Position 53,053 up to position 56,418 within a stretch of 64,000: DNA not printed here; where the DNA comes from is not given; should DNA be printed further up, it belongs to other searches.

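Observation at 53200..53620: Aconitase A fused to a histone-H1-like Lys/Ala/Pro-rich C-terminal tail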

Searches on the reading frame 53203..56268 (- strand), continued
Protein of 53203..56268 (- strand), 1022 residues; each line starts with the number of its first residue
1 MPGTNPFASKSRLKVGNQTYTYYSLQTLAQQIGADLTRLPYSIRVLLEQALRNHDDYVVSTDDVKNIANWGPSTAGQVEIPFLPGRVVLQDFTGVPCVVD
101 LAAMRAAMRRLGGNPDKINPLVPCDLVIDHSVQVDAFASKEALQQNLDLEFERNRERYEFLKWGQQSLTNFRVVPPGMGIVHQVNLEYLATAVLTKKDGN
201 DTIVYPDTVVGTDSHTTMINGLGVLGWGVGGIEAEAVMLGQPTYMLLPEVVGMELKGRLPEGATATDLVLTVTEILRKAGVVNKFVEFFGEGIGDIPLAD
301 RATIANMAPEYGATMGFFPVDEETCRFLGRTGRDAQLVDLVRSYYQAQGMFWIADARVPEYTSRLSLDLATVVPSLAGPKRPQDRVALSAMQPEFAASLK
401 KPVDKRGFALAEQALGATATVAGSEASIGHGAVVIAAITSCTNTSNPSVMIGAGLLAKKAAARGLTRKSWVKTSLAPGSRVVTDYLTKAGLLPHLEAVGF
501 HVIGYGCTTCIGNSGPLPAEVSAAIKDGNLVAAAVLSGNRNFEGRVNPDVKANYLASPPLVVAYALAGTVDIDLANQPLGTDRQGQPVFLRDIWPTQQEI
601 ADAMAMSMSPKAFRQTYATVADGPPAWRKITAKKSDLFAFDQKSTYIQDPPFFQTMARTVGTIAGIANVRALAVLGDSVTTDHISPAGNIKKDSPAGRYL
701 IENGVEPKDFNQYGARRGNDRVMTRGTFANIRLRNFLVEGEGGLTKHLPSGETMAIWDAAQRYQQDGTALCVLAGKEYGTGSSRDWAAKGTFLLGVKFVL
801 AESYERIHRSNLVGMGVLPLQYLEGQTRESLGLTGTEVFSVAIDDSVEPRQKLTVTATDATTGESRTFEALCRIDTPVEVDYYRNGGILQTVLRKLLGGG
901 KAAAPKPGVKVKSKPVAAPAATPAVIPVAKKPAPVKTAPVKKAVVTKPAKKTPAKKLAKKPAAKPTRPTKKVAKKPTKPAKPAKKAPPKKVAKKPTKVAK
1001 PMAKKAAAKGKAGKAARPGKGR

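Call 15: find_encoding_contigs(protein=P0058, flank=10000, max_places=2)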
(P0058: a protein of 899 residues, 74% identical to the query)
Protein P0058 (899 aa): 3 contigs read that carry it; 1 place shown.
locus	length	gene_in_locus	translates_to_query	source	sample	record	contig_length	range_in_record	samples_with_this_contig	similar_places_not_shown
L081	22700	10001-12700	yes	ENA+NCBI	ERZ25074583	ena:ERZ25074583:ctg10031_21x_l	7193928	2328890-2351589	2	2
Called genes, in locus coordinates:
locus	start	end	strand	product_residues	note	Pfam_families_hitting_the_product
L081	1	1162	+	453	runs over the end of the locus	PF00072:Response_reg, PF00158:Sigma54_activat, PF14532:Sigma54_activ_2, PF07728:AAA_5 (faint), PF25601:AAA_lid_14, PF02954:HTH_8 (faint)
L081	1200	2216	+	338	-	PF22741:PTP-NADK, PF22785:Tc-R-P (weak), PF01322:Cytochrom_C_2 (weak)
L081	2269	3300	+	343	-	PF13416:SBP_bac_8, PF13343:SBP_bac_6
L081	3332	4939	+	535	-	-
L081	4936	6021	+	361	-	PF00005:ABC_tran, PF13304:AAA_21 (faint)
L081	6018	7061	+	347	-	PF03264:Cytochrom_NNT (faint), PF22113:Mtrc-MtrF_II-IV_dom (faint), PF09699:Paired_CXXCH_1 (faint), PF14522:Cytochrome_C7 (faint), PF13435:Cytochrome_C554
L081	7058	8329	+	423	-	PF13513:HEAT_EZ (faint), PF13646:HEAT_2 (weak), PF03130:HEAT_PBS (faint), PF13646:HEAT_2 (weak)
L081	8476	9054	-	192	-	PF04367:DUF502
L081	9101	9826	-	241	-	-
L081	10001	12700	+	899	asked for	PF00330:Aconitase, PF00694:Aconitase_C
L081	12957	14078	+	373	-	PF13620:CarboxypepD_reg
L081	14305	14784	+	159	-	PF07977:FabA, PF22818:ApeI-like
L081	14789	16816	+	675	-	-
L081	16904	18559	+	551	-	PF02366:PMT (weak), PF13231:PMT_2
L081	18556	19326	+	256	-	PF13641:Glyco_tranf_2_3, PF00535:Glycos_transf_2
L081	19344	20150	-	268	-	PF21238:Pus10_C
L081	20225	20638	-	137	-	PF00072:Response_reg (weak)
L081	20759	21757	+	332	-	PF01351:RNase_HII (faint)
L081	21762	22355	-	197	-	PF07638:Sigma70_ECF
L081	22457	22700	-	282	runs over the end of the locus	-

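Call 16: find_encoding_contigs(protein=P0038, flank=10000, max_places=2)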
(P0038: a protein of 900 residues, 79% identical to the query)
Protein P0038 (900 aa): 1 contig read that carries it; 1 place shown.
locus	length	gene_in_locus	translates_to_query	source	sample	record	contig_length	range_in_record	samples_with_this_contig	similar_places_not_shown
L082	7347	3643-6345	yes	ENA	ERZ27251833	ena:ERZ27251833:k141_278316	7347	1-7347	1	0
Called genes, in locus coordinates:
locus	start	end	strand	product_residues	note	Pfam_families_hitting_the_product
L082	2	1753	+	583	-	?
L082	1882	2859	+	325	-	PF22784:PTP-SAK (weak), PF01322:Cytochrom_C_2 (weak)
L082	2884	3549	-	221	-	-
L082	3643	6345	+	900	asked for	PF00330:Aconitase, PF00694:Aconitase_C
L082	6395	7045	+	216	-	PF05995:CDO_I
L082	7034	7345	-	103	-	?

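Call 24: find_related_loci(query=window:53203-56268:-, collection=metagenome_contigs, flank=10000)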
Query window:53203-56268:- (1022 aa) in metagenome_contigs; peptide patterns used: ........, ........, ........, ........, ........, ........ (x = any residue, [..] = any of these).
600 stretches matched a pattern (row limit reached: there are more); 542 encode a relative of the query (tblastn E <= 1e-3); the best 80 are kept; 80 distinct loci.
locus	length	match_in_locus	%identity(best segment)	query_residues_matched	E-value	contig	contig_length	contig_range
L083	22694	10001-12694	80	5-901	0e+0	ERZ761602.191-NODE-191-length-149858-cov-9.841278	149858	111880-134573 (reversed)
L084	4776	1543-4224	80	5-897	0e+0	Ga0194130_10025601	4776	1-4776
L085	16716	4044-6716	81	5-894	0e+0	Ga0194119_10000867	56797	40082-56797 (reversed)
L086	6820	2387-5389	71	8-985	0e+0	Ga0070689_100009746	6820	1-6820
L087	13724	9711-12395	66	5-896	0e+0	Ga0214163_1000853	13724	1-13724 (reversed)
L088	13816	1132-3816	65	5-896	0e+0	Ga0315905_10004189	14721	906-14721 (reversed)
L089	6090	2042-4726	65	5-896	0e+0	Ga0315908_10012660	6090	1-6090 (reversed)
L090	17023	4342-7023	65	5-897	0e+0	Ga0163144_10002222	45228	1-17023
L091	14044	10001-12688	65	4-896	0e+0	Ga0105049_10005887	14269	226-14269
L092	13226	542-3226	65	5-896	0e+0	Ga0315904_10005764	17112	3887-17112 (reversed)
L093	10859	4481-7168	64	4-896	0e+0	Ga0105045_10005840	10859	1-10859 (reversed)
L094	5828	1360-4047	64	4-896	0e+0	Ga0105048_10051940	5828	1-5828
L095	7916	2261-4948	64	4-896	0e+0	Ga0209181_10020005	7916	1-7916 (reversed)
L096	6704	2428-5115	64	4-896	0e+0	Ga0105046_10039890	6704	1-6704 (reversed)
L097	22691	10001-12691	64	5-897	0e+0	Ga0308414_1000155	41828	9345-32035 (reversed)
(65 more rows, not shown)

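Call 28: find_encoding_contigs(protein=P0021, flank=10000, max_places=1)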
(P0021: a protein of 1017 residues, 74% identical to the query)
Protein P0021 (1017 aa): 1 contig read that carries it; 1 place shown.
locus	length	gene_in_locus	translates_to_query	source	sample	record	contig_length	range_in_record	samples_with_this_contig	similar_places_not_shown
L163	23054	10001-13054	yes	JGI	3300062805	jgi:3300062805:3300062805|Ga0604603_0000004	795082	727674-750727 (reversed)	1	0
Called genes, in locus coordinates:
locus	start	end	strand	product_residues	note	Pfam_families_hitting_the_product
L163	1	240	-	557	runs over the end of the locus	PF07969:Amidohydro_3, PF01979:Amidohydro_1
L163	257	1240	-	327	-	PF00483:NTP_transferase, PF12804:NTP_transf_3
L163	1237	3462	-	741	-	PF01839:FG-GAP (faint), PF13517:FG-GAP_3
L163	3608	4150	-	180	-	PF25087:GMPPB_C (faint), PF25084:LbH_EIF2B (weak), PF00132:Hexapep (weak), PF14602:Hexapep_2 (weak), PF00132:Hexapep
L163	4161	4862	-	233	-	PF02517:Rce1-like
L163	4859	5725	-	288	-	PF05690:ThiG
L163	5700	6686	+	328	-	-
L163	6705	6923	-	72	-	PF02597:ThiS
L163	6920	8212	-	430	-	PF17785:PUA_3 (weak), PF10672:Methyltrans_SAM, PF05175:MTS (weak), PF03602:Cons_hypoth95 (weak), PF13847:Methyltransf_31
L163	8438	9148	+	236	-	-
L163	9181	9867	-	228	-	-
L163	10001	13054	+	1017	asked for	PF00330:Aconitase, PF00694:Aconitase_C, PF07382:HC2 (weak)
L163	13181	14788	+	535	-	PF24681:Kelch_KLHDC2_KLHL20_DRC7, PF13415:Beta-prop_FBX42, PF13418:Beta-prop_TYW4 (faint), PF24981:Beta-prop_ATRN-LZTR1, PF24681:Kelch_KLHDC2_KLHL20_DRC7, PF13415:Beta-prop_FBX42 (weak)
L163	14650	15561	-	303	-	-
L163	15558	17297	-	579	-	-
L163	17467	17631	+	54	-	-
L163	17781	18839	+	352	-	PF22599:SecDF_P1_head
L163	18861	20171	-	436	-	PF02885:Glycos_trans_3N, PF00591:Glycos_transf_3, PF07831:PYNP_C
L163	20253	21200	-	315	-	PF00171:Aldedh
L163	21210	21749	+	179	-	PF04542:Sigma70_r2, PF22029:PhyR_sigma2 (faint)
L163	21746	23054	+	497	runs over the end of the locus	PF24758:LRR_At5g56370 (faint)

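Call 29: find_encoding_contigs(protein=P0057, flank=10000, max_places=1)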
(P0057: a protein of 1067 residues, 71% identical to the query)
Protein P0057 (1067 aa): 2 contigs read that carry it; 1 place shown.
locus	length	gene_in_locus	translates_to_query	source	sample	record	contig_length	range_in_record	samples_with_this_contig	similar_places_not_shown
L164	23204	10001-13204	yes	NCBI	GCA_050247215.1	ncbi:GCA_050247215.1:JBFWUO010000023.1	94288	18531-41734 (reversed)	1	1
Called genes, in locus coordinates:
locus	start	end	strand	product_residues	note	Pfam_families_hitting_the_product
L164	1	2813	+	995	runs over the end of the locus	-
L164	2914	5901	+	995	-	-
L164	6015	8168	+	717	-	PF24681:Kelch_KLHDC2_KLHL20_DRC7, PF24981:Beta-prop_ATRN-LZTR1, PF13415:Beta-prop_FBX42 (weak), PF24681:Kelch_KLHDC2_KLHL20_DRC7, PF13415:Beta-prop_FBX42, PF24981:Beta-prop_ATRN-LZTR1, PF24681:Kelch_KLHDC2_KLHL20_DRC7, PF13415:Beta-prop_FBX42, +3 more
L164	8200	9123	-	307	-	PF00990:GGDEF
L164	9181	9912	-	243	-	-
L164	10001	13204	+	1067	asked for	PF00330:Aconitase, PF00694:Aconitase_C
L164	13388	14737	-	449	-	PF01266:DAO (weak), PF01494:FAD_binding_3 (faint), PF07992:Pyr_redox_2, PF13450:NAD_binding_8 (weak), PF13454:NAD_binding_9 (faint), PF00070:Pyr_redox, PF22366:NDH2_C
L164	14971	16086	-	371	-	-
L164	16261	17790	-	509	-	PF13231:PMT_2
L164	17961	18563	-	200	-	PF00293:NUDIX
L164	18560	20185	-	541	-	PF00501:AMP-binding, PF13193:AMP-binding_C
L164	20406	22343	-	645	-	PF13088:BNR_2 (faint), PF02012:BNR (faint)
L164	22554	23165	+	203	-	PF07638:Sigma70_ECF (weak), PF04542:Sigma70_r2, PF08281:Sigma70_r4_2, PF04545:Sigma70_r4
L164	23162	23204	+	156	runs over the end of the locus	-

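Call 30: find_encoding_contigs(protein=P0001, flank=10000, max_places=2)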
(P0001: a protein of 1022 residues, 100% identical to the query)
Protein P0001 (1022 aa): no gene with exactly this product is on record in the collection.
